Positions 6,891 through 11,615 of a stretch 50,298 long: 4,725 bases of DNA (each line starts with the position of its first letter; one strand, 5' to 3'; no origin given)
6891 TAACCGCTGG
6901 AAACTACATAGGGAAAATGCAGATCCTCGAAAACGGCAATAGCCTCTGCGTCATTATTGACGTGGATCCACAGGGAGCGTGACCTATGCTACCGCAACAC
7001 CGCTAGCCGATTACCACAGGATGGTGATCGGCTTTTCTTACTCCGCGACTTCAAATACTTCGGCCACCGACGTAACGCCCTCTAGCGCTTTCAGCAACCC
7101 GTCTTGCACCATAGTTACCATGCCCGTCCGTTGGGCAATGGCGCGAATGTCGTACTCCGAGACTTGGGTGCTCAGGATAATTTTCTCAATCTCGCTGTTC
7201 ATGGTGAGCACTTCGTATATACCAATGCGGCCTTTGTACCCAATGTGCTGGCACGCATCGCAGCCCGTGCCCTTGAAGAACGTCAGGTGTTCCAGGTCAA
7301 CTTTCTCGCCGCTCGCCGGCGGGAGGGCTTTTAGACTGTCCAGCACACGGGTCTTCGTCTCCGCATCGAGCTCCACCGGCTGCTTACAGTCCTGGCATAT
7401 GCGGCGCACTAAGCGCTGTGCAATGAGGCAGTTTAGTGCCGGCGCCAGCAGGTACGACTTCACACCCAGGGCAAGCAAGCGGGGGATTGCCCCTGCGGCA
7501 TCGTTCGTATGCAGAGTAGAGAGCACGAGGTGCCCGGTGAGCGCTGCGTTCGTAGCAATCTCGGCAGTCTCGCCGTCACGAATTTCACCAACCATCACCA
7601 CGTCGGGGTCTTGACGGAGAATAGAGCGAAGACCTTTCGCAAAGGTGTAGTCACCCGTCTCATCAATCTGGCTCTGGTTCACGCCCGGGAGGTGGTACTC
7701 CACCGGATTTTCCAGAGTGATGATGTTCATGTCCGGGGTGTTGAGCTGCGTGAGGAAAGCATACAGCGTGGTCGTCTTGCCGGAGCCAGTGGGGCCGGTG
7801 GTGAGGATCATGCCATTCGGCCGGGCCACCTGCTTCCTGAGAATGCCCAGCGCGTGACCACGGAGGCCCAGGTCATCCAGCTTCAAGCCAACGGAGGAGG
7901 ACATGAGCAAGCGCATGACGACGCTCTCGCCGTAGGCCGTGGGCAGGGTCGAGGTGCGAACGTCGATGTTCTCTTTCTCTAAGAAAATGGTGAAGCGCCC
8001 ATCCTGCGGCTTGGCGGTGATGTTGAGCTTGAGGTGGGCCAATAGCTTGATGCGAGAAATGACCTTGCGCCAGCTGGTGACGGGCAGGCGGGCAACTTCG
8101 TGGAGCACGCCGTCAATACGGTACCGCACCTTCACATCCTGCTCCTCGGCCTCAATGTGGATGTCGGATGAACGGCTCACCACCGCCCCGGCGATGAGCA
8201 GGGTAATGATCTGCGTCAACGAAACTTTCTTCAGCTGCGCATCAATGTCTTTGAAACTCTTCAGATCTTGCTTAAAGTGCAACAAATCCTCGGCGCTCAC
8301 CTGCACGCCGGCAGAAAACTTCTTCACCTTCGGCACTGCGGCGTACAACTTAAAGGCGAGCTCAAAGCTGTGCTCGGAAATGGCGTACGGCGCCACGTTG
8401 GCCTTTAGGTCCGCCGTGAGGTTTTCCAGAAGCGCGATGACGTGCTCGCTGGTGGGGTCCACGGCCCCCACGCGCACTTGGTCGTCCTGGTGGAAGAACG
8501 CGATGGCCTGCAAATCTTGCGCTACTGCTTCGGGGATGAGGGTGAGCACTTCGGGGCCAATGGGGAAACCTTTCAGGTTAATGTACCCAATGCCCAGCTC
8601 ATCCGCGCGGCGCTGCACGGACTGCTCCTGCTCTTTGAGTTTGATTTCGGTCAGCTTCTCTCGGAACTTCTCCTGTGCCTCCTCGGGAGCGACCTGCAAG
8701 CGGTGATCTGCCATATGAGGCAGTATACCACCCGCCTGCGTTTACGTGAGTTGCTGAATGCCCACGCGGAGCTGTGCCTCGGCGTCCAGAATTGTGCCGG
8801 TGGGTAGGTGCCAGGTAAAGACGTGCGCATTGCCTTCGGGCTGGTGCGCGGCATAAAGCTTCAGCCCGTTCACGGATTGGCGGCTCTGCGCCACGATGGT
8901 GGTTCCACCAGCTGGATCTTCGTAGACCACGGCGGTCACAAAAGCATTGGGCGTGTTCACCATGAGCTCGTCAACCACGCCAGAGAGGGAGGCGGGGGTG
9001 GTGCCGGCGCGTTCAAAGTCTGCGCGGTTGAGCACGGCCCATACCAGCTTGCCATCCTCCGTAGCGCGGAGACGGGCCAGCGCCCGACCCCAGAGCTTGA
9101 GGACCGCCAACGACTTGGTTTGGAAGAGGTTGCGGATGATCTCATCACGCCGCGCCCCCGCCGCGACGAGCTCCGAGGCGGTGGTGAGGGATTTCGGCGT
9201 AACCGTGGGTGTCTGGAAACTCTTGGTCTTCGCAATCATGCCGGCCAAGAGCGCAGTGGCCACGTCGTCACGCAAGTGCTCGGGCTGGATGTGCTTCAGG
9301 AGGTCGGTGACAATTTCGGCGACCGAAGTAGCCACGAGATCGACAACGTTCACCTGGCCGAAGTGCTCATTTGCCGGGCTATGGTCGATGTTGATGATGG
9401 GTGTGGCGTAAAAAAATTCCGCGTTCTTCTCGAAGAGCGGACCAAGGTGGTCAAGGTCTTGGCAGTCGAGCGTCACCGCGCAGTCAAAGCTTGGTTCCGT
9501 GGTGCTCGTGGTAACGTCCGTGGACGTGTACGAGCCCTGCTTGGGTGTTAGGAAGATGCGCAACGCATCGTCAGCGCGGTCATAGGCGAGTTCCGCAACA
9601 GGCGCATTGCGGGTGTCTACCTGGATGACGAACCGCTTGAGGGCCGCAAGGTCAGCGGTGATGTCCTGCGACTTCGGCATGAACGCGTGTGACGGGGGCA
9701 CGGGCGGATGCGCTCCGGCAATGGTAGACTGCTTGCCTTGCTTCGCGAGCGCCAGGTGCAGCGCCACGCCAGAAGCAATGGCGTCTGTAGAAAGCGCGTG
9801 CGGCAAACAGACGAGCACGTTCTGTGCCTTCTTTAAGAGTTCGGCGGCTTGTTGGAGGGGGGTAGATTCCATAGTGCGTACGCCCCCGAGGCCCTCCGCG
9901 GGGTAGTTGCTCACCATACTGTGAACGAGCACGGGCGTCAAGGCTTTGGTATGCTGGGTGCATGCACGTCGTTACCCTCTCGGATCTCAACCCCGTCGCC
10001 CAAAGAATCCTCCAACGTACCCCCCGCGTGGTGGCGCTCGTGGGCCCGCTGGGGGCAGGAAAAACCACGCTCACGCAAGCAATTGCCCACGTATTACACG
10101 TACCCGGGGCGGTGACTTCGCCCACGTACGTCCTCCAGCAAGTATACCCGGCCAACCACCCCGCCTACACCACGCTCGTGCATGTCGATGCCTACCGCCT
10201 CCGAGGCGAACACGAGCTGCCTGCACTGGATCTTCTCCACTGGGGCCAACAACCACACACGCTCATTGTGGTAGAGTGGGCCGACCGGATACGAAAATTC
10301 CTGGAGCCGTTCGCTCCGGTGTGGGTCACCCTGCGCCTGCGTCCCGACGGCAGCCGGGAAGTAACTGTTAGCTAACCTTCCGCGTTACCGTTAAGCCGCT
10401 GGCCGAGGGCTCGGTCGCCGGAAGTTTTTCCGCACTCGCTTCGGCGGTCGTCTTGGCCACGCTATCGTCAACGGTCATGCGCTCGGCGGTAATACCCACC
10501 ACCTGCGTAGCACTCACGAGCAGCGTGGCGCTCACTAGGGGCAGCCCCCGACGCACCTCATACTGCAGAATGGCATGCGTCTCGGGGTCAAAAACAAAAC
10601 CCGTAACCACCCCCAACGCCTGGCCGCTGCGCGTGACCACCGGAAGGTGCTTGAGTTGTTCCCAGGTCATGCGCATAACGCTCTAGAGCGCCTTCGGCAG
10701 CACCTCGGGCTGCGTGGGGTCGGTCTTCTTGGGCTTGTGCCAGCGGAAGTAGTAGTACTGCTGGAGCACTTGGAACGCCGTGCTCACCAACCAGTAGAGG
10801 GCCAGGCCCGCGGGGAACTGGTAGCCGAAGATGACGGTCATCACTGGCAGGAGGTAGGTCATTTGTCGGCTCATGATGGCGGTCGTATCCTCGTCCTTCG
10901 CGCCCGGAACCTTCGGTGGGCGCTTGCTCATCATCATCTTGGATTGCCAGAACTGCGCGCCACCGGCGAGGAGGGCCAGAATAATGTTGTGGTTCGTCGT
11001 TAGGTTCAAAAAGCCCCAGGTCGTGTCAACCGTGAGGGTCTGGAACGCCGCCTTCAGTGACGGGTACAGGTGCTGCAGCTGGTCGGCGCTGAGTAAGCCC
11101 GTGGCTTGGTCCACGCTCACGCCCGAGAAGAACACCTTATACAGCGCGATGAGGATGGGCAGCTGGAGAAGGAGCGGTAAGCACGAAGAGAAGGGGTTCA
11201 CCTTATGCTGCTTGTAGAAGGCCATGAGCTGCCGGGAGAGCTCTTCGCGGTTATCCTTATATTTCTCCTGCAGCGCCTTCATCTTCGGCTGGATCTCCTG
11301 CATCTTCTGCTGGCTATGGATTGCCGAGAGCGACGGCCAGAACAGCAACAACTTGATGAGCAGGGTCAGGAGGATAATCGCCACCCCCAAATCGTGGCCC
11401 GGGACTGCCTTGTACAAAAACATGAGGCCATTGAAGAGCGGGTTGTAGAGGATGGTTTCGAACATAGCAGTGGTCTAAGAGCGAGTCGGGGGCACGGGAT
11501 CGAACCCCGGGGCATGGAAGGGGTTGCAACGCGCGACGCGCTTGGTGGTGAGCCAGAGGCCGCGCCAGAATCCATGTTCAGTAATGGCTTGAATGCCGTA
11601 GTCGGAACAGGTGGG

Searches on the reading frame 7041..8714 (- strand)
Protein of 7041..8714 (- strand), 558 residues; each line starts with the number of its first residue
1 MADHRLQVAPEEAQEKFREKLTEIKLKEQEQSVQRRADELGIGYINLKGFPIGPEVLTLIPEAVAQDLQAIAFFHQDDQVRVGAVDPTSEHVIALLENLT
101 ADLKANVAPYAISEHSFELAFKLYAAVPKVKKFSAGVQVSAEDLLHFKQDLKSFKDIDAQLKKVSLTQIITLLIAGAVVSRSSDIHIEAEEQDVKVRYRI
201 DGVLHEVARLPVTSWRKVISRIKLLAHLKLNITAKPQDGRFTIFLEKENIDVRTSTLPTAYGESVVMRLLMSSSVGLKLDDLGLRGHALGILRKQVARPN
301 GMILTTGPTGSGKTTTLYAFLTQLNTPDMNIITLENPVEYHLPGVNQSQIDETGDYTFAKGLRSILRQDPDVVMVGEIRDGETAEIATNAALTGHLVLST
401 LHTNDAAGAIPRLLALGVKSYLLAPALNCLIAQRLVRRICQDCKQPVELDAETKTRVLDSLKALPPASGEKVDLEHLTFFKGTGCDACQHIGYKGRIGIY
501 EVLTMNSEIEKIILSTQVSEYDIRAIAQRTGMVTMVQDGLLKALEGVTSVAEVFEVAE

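Call 11: search_protein_families(library=pfam, proteins=[window:7041-8714:-], max_evalue=0.001)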
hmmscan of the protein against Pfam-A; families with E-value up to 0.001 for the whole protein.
window:7041-8714:- (558 aa): 3 families
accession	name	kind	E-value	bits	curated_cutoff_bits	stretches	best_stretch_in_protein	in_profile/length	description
PF00437.27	T2SSE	-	1e-125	419.7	24.9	1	164-554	6-369/370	Type II/IV secretion system protein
PF05157.20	MshEN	-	5.5e-09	36.3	23.1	1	40-119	1-78/90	MshEN domain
PF13191.12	AAA_16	-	0.00013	23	32.6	0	295-395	18-111/167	AAA ATPase domain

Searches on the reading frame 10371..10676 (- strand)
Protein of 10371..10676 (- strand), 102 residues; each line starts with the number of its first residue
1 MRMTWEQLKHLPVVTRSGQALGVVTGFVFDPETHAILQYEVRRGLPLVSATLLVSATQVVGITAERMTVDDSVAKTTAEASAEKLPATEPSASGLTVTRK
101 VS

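Call 93: search_protein_families(library=pfam, proteins=[window:10371-10676:-], max_evalue=0.001)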
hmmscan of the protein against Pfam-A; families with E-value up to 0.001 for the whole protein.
window:10371-10676:- (102 aa): 1 family
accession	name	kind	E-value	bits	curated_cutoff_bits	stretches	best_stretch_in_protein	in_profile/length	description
PF05239.21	PRC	-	8.7e-07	29.3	21.2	1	5-71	6-73/78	PRC-barrel domain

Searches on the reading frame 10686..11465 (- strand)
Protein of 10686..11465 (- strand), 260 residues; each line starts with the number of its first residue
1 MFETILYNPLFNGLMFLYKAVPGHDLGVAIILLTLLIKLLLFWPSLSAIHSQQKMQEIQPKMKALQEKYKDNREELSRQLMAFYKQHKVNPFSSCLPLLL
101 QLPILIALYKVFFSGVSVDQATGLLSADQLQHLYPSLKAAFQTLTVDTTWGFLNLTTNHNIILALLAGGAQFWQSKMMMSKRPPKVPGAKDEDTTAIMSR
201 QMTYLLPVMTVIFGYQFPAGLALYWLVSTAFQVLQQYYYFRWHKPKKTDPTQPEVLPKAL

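Call 11: search_protein_families(library=pfam, proteins=[window:10686-11465:-], max_evalue=0.001)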
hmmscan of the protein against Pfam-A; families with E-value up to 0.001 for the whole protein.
window:10686-11465:- (260 aa): 1 family
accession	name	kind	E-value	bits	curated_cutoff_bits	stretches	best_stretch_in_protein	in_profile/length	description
PF02096.25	60KD_IMP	-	1.7e-52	178.1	35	1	27-239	2-161/163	60Kd inner membrane protein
